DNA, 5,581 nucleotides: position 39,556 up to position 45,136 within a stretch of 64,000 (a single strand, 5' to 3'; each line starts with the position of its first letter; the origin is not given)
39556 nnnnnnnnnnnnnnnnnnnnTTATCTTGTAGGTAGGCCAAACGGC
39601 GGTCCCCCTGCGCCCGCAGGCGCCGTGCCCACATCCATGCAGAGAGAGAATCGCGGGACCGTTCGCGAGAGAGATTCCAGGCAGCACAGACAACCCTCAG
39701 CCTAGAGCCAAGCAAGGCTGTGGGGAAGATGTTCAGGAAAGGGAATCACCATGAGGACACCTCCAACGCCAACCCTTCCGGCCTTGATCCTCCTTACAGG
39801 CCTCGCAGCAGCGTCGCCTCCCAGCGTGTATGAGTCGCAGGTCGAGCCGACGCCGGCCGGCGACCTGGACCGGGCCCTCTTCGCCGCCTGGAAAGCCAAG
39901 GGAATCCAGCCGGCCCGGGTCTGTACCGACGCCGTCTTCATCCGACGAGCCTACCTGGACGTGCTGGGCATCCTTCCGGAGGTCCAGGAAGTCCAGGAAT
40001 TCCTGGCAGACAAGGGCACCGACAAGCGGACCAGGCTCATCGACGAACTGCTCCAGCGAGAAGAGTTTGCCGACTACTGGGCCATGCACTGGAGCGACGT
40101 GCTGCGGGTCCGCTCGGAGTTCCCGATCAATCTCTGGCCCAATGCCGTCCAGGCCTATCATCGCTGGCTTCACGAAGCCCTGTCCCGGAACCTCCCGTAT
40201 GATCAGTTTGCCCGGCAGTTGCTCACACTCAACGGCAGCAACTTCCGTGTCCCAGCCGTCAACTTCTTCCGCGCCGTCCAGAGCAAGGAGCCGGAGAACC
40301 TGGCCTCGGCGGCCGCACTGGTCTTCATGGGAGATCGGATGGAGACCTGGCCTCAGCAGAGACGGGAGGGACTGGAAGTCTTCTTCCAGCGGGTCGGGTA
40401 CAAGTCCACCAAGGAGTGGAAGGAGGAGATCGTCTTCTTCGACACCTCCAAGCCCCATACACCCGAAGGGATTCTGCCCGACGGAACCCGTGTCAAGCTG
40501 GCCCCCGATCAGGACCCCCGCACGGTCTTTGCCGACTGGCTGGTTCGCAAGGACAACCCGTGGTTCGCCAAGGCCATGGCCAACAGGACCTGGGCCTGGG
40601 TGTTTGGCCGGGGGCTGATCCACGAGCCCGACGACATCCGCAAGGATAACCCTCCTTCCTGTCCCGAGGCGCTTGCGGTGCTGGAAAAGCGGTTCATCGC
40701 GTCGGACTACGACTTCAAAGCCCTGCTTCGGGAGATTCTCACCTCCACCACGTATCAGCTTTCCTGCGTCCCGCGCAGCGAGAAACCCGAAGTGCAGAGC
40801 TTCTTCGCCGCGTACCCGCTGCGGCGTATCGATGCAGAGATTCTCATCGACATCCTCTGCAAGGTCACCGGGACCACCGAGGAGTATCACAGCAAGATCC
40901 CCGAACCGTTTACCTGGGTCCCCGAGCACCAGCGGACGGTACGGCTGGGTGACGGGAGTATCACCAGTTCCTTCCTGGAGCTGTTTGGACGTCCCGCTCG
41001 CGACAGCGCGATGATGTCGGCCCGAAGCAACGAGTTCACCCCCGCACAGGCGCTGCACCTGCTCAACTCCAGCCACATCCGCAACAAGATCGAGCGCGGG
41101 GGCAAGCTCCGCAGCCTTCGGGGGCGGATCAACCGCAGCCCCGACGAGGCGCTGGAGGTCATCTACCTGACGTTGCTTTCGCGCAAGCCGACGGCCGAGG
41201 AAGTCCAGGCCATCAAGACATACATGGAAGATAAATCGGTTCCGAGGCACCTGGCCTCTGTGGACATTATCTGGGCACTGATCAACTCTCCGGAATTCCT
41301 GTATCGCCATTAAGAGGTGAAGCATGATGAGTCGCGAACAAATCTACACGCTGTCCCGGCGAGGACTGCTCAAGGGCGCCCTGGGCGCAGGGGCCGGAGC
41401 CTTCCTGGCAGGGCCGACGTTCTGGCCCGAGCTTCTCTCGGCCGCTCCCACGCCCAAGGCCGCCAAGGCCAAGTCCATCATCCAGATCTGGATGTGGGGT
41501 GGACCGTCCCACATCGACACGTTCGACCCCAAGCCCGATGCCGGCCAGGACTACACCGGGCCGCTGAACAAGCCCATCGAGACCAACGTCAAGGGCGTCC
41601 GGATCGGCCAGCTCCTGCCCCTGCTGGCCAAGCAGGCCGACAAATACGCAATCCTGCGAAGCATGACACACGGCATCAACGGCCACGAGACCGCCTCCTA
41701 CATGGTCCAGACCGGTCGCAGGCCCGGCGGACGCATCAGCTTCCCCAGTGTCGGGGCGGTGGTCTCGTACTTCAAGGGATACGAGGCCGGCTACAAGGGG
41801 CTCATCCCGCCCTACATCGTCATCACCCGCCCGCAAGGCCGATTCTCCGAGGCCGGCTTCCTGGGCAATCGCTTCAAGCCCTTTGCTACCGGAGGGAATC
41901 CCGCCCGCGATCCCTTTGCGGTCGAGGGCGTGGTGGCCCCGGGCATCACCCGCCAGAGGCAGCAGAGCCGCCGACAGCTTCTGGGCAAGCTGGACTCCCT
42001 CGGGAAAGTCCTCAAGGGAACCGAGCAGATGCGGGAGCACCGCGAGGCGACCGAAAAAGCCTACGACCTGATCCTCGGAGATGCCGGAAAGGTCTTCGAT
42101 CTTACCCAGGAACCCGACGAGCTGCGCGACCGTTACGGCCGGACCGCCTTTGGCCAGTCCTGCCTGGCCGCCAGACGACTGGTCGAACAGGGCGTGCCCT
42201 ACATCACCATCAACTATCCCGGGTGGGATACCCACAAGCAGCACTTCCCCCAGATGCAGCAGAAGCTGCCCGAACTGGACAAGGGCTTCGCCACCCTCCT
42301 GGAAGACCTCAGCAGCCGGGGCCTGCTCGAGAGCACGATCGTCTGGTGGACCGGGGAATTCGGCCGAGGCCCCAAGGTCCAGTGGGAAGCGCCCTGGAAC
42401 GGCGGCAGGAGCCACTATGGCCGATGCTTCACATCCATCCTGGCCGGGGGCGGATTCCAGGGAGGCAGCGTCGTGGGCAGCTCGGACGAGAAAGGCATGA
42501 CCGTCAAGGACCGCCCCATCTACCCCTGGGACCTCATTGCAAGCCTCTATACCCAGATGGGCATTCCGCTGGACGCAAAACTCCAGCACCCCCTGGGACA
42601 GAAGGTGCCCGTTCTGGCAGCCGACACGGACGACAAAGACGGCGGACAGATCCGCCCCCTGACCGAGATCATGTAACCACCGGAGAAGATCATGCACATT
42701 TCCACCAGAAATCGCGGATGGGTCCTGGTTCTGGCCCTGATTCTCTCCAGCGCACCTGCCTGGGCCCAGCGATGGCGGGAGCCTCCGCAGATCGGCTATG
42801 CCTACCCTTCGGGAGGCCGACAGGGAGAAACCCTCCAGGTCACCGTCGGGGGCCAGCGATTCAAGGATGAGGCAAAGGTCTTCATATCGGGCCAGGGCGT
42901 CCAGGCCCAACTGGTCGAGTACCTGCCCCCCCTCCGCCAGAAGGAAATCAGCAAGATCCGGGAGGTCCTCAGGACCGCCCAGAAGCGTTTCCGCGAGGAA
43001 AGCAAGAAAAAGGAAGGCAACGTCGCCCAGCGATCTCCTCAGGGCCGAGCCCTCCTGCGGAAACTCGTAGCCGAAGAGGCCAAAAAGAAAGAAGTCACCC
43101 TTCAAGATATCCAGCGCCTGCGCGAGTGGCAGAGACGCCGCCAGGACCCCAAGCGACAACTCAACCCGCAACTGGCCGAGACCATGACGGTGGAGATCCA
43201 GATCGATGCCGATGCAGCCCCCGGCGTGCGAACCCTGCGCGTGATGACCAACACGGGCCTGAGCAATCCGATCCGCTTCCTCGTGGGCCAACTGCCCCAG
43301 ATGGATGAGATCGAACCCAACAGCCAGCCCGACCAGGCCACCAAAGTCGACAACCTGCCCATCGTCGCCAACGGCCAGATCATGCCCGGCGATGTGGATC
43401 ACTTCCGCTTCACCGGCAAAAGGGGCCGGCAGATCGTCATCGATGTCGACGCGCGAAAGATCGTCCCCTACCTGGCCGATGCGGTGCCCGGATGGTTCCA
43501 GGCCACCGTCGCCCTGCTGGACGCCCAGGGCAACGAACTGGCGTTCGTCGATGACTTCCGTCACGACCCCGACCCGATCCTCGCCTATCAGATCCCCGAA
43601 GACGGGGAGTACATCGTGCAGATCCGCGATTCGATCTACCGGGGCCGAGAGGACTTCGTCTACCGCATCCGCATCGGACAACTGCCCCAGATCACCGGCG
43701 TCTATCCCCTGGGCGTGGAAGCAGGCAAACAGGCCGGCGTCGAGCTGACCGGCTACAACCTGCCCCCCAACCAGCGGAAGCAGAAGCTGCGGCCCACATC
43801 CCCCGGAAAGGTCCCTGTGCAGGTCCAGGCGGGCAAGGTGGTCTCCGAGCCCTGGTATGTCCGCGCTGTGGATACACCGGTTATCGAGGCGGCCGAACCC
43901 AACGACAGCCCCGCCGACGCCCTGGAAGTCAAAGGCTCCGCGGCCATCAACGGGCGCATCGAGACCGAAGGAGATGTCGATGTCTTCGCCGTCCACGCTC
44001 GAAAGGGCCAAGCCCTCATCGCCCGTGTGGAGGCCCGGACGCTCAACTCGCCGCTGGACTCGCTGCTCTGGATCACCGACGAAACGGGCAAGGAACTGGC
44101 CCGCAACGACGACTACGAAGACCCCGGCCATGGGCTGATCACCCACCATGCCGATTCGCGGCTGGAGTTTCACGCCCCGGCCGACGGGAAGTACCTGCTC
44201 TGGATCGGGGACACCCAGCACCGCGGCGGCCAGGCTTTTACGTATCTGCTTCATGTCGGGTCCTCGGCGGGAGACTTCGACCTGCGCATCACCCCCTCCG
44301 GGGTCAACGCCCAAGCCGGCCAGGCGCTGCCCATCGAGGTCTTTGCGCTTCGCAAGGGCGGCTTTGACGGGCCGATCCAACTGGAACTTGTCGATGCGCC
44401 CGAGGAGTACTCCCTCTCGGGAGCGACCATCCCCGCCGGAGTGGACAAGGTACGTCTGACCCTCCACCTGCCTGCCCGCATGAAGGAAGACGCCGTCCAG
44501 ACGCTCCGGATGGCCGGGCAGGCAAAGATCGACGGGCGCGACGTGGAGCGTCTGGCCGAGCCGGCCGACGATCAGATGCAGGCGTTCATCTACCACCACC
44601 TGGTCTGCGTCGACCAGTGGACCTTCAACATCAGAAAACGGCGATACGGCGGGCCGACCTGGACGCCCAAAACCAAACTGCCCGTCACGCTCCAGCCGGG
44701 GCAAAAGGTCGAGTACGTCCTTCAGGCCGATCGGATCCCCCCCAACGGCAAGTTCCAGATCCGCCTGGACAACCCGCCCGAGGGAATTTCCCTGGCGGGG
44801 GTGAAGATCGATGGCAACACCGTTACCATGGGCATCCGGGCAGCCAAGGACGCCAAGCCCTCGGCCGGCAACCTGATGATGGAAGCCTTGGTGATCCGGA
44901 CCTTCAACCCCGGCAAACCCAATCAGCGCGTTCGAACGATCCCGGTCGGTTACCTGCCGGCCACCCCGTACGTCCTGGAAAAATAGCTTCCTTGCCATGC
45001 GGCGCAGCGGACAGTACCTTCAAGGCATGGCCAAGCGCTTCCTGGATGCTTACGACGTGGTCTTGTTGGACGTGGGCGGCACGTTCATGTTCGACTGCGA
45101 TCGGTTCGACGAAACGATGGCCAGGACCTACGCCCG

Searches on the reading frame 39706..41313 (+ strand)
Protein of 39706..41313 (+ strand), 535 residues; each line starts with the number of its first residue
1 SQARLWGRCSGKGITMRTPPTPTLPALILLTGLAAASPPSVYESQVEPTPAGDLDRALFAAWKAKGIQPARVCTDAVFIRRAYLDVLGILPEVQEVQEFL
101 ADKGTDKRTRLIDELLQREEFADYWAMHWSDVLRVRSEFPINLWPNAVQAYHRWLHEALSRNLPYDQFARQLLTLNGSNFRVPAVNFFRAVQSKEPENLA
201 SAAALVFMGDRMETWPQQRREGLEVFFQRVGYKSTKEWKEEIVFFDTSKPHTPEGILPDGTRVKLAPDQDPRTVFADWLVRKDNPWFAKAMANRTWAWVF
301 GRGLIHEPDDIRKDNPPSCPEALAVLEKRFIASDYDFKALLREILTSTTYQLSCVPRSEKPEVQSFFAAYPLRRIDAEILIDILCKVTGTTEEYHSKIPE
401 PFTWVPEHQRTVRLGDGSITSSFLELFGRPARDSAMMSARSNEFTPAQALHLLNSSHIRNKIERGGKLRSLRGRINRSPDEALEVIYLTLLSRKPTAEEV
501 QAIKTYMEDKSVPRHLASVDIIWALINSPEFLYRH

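Call 8: search_protein_families(library=pfam, max_evalue=0.001, proteins=[window:39706-41313:+])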
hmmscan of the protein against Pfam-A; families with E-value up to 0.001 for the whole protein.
window:39706-41313:+ (535 aa): 2 families
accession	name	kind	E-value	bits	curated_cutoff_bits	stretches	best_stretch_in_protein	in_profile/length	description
PF07587.16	PSD1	-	4.5e-45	154.4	28.5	1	272-506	2-243/244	Protein of unknown function (DUF1553)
PF07583.16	PSCyt2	-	2e-33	116.6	29.8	1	54-194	2-148/209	Protein of unknown function (DUF1549)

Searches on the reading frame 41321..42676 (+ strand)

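Call 8: search_protein_families(library=pfam, max_evalue=0.001, proteins=[window:41321-42676:+])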
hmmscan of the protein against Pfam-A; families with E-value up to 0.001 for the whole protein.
window:41321-42676:+ (451 aa): 1 family
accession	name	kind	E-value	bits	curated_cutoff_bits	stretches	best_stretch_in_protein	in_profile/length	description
PF07394.17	DUF1501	-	4.3e-95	319.6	27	1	50-431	1-379/390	Protein of unknown function (DUF1501)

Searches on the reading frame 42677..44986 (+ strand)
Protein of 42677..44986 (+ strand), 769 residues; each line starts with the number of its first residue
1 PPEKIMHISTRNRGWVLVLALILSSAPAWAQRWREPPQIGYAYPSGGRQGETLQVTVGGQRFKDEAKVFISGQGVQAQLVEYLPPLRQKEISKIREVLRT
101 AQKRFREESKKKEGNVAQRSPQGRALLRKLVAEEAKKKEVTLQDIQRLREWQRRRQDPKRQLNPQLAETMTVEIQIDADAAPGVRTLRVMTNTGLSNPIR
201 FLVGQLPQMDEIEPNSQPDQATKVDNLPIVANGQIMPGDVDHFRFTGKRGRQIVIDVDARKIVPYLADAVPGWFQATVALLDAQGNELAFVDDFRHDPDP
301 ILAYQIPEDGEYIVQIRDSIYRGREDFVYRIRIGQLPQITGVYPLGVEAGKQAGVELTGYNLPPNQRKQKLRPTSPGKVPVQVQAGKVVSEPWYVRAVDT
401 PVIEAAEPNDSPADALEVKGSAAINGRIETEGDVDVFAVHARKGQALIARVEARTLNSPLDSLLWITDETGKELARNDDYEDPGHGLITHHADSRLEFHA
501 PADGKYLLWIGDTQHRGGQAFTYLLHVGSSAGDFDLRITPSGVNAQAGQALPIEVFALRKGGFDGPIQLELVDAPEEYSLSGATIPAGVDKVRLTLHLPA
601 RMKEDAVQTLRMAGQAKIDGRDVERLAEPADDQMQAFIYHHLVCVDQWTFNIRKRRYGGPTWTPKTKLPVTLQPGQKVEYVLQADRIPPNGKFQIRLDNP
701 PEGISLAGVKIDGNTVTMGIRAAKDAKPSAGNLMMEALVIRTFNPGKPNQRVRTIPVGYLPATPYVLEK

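Call 8: search_protein_families(library=pfam, max_evalue=0.001, proteins=[window:42677-44986:+])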
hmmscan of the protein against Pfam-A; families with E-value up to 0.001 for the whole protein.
window:42677-44986:+ (769 aa): 1 family
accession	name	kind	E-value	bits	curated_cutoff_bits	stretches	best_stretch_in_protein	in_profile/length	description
PF04151.21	PPC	-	1e-07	33.1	25.9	0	433-507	1-65/70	Bacterial pre-peptidase C-terminal domain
